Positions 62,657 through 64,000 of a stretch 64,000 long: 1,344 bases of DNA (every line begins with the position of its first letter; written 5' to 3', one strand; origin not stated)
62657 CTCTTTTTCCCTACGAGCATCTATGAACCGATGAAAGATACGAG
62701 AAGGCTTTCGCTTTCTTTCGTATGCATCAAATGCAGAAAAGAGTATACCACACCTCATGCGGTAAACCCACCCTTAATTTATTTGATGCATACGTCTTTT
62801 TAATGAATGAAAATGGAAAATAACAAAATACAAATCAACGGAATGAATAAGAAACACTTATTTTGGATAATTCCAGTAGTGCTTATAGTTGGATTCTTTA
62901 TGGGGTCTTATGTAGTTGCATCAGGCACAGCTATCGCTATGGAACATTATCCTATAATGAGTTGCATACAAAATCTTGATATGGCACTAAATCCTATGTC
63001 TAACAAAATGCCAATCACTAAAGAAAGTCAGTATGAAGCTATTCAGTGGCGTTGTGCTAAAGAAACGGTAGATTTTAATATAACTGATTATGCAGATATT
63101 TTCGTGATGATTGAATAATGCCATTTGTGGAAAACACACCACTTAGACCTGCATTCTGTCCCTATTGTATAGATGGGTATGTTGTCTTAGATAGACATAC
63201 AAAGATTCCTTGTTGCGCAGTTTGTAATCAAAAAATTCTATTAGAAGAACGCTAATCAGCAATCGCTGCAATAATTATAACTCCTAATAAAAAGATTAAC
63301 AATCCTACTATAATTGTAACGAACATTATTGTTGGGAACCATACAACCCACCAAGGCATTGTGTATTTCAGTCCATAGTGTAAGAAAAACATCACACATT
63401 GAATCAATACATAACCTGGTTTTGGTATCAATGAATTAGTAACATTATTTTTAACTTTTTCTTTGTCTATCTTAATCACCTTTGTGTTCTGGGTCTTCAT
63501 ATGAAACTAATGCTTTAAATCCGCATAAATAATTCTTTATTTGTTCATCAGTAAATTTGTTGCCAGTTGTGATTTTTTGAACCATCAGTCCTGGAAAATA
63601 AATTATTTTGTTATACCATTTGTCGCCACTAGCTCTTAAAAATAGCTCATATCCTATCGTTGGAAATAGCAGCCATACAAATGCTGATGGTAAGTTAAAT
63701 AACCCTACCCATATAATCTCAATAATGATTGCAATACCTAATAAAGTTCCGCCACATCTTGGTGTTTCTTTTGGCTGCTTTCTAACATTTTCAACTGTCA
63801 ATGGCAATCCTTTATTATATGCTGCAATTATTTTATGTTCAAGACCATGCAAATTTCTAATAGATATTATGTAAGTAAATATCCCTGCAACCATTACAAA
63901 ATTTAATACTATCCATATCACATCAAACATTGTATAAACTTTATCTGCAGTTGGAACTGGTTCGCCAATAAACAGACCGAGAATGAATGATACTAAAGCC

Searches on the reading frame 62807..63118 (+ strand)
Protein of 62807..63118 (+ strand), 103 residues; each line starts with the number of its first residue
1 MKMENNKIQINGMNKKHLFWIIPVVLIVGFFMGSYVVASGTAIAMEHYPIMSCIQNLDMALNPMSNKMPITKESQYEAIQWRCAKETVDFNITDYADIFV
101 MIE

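Call 28: search_protein_families(library=pfam, proteins=[window:62807-63118:+], max_evalue=0.05)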
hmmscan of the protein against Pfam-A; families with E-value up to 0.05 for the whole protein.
window:62807-63118:+ (103 aa): 1 family
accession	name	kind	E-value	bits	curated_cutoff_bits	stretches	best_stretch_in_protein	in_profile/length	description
PF19451.5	DUF5989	-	0.036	14.6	27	0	14-44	12-42/49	Family of unknown function (DUF5989)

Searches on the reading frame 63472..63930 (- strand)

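Call 28: search_protein_families(library=pfam, proteins=[window:63472-63930:-], max_evalue=0.05)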
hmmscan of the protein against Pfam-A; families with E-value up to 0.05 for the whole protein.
window:63472-63930:- (152 aa): 1 family
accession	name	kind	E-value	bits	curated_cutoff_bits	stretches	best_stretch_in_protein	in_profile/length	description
PF07136.16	DUF1385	-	6.2e-21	75.2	22.1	1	5-134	80-217/227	Protein of unknown function (DUF1385)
